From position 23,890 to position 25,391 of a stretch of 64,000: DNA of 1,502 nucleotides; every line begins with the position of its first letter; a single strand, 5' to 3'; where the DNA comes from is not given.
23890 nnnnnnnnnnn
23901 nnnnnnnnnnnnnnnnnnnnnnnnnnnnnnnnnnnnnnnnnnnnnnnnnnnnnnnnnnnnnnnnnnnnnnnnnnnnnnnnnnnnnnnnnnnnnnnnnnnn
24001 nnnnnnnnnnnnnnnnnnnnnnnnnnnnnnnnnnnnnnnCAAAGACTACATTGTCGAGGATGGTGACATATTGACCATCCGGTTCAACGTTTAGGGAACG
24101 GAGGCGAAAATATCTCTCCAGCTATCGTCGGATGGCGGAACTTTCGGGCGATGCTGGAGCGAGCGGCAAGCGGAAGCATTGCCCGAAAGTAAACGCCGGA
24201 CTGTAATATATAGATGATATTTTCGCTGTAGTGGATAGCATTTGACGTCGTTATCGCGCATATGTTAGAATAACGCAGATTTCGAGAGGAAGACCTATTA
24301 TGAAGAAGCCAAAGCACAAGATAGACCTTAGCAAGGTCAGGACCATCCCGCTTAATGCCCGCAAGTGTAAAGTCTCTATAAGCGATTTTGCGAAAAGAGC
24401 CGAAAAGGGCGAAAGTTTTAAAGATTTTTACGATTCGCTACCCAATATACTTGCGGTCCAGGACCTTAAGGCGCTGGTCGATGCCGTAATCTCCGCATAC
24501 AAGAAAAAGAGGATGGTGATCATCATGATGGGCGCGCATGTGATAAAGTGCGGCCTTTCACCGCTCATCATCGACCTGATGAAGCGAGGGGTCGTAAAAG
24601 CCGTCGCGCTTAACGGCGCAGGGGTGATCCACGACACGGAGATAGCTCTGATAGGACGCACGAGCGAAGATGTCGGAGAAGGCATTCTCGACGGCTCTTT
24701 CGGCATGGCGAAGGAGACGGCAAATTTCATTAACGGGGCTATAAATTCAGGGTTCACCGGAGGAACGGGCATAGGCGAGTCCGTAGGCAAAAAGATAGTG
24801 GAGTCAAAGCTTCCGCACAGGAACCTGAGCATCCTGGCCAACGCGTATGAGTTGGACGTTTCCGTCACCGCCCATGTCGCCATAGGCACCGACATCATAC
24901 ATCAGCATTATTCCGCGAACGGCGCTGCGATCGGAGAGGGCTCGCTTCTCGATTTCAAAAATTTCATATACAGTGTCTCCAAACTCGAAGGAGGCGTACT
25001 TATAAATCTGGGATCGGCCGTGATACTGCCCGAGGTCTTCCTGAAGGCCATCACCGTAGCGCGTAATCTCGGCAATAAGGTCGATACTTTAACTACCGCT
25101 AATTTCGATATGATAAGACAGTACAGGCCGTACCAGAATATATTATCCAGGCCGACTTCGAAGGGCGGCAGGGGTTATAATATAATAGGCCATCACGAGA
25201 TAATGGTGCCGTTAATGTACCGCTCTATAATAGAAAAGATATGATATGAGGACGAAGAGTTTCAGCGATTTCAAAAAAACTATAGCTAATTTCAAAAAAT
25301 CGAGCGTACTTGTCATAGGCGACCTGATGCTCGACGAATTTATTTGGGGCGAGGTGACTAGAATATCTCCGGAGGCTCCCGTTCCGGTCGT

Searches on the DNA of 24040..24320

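Call 6: search_rna_families(source=window, start=24040, end=24320, threshold=evalue, max_evalue=10, show_alignments=3)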
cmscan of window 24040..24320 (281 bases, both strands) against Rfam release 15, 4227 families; matches with E-value up to 10: 0.
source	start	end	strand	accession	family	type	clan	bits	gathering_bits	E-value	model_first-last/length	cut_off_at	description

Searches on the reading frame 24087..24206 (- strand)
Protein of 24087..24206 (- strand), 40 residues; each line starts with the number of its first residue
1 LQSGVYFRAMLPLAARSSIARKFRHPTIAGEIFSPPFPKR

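Call 86: search_protein_representatives(protein=window:24087-24206:-)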
Query: 40 residues. Proteins with E-value up to 0.001 (for the whole library): 0; up to 1e-10: 0; up to 1e-30: 0. The best 0 are listed.

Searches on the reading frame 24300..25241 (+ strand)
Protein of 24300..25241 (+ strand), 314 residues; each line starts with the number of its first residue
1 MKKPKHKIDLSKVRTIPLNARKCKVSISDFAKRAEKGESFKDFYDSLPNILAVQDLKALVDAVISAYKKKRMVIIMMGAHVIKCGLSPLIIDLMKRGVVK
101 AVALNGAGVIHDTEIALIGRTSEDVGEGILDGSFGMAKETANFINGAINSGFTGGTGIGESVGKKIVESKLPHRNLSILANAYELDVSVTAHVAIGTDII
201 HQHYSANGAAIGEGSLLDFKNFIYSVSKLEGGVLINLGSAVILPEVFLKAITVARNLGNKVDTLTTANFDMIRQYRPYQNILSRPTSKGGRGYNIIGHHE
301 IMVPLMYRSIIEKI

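Call 63: find_homologous_proteins(query=window:24300-25241:+, max_evalue=1e-30)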
Query window:24300-25241:+ (314 aa): 8000 proteins with E <= 1e-30 among 8000 candidates; the best 120 are listed.
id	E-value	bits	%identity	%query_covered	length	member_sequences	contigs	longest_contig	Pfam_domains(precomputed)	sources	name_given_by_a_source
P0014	1.1e-199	680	100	100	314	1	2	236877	-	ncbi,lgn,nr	ncbi:MAG: hypothetical protein NTY76_04785 [Candidatus Omnitrophica bacterium]|nr:hypothetical prote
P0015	2.4e-181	620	91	100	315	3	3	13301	-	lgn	-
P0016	2.2e-176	603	89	99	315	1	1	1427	-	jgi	-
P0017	1.4e-174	597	88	99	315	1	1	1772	-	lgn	-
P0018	1.6e-170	584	86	100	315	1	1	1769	-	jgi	-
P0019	1.8e-169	581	86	99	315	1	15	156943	-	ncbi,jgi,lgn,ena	-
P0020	1.9e-169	580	84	99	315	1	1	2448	-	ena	-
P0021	2.4e-169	580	85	99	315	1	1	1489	-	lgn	-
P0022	3.5e-169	580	85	99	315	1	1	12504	-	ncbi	-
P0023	1.2e-168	578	85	99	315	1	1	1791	-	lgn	-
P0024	1.6e-168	577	84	99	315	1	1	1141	-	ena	-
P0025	1.9e-166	571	84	99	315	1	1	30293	-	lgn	-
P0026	2.0e-164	564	83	99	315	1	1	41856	-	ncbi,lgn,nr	ncbi:MAG: hypothetical protein JXB40_02085 [Candidatus Omnitrophica bacterium]|nr:hypothetical prote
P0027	3.3e-163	560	80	99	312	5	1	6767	-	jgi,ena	-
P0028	2.0e-162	557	82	100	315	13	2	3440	-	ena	-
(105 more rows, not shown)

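Call 64: find_encoding_contigs(protein=P0015, flank=2500, max_places=4)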
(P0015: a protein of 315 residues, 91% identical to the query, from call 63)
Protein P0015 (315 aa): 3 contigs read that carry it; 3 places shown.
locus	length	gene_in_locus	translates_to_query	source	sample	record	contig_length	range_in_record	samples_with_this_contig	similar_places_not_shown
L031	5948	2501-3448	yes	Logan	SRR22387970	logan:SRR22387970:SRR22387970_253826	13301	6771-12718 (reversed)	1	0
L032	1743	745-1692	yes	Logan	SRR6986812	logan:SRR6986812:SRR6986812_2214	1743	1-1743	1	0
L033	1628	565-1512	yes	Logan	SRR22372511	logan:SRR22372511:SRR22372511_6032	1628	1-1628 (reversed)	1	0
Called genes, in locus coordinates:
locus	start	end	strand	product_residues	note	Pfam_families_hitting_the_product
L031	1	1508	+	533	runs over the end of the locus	PF11104:PilM_2, PF06723:MreB_Mbl, PF14450:FtsA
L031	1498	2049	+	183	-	PF04350:PilO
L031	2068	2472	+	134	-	-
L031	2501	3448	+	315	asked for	-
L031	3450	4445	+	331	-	PF00294:PfkB, PF08543:Phos_pyr_kin (weak)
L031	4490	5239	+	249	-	PF02348:CTP_transf_3, PF12804:NTP_transf_3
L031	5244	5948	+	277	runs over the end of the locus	PF00793:DAHP_synth_1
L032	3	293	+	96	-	?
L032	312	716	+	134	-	-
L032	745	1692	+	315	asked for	-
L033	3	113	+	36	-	?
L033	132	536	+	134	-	-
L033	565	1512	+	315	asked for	-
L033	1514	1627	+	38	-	?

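Call 65: find_encoding_contigs(protein=P0019, flank=2500, max_places=6)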
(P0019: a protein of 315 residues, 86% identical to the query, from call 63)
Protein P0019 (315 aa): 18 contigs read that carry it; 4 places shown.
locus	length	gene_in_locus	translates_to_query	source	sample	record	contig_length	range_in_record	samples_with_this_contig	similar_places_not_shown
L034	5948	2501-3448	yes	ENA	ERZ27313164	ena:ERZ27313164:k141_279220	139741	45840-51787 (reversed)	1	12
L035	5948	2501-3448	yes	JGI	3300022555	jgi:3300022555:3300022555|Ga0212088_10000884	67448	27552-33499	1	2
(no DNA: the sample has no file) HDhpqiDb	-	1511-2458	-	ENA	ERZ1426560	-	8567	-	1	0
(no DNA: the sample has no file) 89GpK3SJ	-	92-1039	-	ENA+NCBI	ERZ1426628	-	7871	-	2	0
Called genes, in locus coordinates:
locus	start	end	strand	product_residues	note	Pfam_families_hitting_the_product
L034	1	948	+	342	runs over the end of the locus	PF01075:Glyco_transf_9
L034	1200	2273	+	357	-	PF06071:YchF-GTPase_C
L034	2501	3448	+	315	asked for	-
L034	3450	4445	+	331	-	PF00294:PfkB, PF08543:Phos_pyr_kin (weak)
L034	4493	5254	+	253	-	PF02348:CTP_transf_3, PF12804:NTP_transf_3 (weak)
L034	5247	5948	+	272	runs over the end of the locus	PF00793:DAHP_synth_1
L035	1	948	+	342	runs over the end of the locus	PF01075:Glyco_transf_9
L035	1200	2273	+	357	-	PF06071:YchF-GTPase_C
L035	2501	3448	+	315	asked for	-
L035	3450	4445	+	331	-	PF00294:PfkB, PF08543:Phos_pyr_kin (weak)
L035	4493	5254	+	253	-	PF02348:CTP_transf_3, PF12804:NTP_transf_3 (weak)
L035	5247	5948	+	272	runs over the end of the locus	PF00793:DAHP_synth_1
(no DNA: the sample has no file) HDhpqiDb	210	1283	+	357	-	PF06071:YchF-GTPase_C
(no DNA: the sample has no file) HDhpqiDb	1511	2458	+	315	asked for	-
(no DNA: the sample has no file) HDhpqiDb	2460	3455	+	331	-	PF00294:PfkB, PF08543:Phos_pyr_kin (weak)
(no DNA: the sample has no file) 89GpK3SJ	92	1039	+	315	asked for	-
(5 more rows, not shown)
